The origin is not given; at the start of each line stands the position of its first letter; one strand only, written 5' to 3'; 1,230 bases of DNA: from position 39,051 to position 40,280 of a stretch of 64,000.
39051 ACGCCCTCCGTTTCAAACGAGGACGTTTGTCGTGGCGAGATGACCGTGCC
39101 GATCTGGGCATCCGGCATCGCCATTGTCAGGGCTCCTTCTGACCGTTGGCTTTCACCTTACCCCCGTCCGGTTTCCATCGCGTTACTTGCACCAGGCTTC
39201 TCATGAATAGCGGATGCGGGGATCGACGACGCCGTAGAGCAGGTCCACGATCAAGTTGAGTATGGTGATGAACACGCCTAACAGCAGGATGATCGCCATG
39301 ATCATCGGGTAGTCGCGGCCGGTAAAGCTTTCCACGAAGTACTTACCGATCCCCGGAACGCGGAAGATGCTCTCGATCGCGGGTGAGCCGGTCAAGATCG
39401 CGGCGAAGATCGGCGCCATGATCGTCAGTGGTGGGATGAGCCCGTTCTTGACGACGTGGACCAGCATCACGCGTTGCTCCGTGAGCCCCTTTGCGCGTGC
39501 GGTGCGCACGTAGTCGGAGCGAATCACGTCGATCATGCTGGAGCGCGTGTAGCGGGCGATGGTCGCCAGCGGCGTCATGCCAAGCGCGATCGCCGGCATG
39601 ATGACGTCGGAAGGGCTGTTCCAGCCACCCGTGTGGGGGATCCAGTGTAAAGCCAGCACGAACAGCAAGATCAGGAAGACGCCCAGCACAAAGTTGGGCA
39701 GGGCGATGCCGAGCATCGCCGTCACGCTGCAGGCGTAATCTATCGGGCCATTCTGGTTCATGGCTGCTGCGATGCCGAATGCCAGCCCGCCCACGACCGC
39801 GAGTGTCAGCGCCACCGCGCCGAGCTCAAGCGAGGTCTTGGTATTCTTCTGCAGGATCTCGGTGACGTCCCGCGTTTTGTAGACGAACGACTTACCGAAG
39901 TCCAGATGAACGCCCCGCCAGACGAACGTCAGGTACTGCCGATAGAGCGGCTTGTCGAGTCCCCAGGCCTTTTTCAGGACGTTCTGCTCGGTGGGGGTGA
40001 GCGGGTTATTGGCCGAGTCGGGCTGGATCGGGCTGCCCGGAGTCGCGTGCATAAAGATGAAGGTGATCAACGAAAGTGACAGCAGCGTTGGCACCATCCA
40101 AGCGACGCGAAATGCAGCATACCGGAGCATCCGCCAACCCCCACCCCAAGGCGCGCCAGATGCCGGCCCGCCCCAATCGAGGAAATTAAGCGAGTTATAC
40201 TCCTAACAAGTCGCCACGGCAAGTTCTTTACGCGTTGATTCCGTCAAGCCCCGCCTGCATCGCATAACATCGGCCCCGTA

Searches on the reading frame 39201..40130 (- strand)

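Call 44: search_protein_families(library=pfam, proteins=[window:39201-40130:-], max_evalue=0.0001)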
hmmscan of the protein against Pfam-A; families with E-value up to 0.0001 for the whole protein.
window:39201-40130:- (309 aa): 2 families
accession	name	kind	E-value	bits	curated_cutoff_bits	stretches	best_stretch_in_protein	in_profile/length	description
PF00528.27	BPD_transp_1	-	2.9e-34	118.9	26.4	1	115-307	1-183/184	Binding-protein-dependent transport system inner membrane component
PF19300.4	BPD_transp_1_N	-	4.1e-06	27.4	23.8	1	1-71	1-70/114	Binding-prot-dependent transport system membrane comp, N-term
